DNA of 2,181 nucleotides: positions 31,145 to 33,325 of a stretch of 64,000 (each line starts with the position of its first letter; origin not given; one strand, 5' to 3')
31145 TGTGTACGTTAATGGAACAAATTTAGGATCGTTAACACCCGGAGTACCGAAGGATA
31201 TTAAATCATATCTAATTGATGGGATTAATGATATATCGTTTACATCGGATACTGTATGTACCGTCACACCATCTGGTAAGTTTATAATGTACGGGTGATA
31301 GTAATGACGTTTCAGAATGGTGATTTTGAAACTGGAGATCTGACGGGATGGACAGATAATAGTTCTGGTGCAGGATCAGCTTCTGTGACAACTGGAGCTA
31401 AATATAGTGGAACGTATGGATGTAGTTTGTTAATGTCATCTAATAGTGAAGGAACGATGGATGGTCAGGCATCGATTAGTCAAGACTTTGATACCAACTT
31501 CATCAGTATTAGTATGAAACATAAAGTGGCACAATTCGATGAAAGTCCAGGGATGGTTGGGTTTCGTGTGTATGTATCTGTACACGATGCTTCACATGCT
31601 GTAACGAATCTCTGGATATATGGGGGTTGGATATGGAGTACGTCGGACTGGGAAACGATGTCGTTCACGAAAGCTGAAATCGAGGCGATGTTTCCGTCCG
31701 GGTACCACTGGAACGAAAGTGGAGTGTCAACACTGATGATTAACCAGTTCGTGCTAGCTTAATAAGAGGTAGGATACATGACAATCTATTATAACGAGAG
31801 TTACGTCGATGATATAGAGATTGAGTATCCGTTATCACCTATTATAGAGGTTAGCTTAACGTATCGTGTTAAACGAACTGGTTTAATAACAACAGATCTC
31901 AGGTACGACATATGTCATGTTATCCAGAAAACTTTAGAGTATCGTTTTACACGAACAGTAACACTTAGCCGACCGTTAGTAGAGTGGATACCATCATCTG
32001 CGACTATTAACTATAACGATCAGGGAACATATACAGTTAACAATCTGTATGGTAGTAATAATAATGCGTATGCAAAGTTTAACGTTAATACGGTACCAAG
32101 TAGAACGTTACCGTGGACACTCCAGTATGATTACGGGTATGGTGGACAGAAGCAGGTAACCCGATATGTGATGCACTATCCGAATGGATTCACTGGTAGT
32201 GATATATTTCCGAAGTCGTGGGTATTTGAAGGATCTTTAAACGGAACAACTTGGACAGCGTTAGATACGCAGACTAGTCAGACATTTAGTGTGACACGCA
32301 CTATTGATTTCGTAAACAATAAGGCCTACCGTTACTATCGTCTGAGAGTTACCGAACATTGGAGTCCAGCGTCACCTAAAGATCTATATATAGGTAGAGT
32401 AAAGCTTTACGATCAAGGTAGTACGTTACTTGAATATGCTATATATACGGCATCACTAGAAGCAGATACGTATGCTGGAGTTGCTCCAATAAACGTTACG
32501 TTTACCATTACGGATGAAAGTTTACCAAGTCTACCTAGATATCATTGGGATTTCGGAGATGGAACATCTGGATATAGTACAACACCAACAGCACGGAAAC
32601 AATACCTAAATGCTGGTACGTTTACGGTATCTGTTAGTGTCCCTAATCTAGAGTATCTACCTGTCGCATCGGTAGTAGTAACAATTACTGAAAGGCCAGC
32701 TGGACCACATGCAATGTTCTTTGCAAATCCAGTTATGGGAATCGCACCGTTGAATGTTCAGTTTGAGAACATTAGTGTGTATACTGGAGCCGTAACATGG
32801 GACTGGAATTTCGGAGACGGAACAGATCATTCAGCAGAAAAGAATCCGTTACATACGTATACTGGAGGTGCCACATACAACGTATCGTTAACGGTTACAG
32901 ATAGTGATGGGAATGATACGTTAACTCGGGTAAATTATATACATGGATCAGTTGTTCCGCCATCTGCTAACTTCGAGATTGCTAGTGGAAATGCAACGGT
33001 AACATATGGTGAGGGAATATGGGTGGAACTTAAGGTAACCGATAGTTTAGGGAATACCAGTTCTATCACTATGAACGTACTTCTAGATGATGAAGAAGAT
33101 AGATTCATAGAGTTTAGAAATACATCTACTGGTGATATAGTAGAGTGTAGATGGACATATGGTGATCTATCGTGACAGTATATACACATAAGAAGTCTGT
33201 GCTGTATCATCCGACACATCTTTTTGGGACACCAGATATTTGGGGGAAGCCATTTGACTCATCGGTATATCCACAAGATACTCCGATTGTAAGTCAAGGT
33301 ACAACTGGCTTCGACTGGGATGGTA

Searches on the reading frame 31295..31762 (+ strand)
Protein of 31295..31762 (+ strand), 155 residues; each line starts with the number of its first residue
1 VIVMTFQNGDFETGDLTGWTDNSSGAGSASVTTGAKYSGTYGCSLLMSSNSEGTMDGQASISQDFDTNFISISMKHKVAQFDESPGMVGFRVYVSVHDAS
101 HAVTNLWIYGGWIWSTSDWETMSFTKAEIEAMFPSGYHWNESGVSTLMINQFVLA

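Call 61: search_protein_families(library=pfam, proteins=[window:31295-31762:+], max_evalue=0.01)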
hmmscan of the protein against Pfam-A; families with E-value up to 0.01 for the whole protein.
window:31295-31762:+ (155 aa): 1 family
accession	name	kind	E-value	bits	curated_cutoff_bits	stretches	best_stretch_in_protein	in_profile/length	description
PF02018.23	CBM_4_9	-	6.8e-05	23.7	25.9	1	6-125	4-115/136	Carbohydrate binding domain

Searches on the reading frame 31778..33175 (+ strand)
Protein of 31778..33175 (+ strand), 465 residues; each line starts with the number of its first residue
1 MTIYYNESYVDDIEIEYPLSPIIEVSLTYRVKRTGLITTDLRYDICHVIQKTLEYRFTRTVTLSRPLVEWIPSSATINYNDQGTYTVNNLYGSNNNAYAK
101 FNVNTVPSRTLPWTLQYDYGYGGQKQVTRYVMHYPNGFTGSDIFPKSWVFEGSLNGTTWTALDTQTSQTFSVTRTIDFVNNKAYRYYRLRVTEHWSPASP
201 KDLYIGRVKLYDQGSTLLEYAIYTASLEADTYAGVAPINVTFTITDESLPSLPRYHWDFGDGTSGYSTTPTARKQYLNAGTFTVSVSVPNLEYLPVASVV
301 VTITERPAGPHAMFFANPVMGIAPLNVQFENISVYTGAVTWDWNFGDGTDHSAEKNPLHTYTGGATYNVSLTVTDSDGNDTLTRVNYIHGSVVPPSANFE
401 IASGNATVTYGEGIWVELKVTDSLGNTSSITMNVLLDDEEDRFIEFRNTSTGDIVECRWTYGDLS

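Call 6: search_protein_families(library=phrogs, proteins=[window:31778-33175:+], max_evalue=0.001)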
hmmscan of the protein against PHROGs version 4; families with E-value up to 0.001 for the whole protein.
window:31778-33175:+ (465 aa): 4 families
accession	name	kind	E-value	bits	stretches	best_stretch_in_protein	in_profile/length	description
phrog_17517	-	tail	6.5e-14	52.6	1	76-195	20-143/227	tail protein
phrog_16348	-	unknown function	6.4e-09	35.6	1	124-211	494-579/818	-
phrog_38477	-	unknown function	2.6e-07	30.2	1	78-211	121-257/674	-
phrog_10667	-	unknown function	0.00013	21.5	1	80-194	187-309/718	-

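Call 61: search_protein_families(library=pfam, proteins=[window:31778-33175:+], max_evalue=0.01)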
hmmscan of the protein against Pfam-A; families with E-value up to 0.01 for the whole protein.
window:31778-33175:+ (465 aa): 3 families
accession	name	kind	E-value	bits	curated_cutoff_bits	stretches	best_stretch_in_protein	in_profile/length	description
PF18911.6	PKD_4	-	1.1e-21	77.1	27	2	336-385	31-80/85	PKD domain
PF00801.26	PKD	-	5.3e-17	62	23.5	2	318-383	8-75/80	PKD domain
PF00754.31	F5_F8_type_C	-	0.0016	19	28.2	1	92-195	20-115/127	F5/8 type C domain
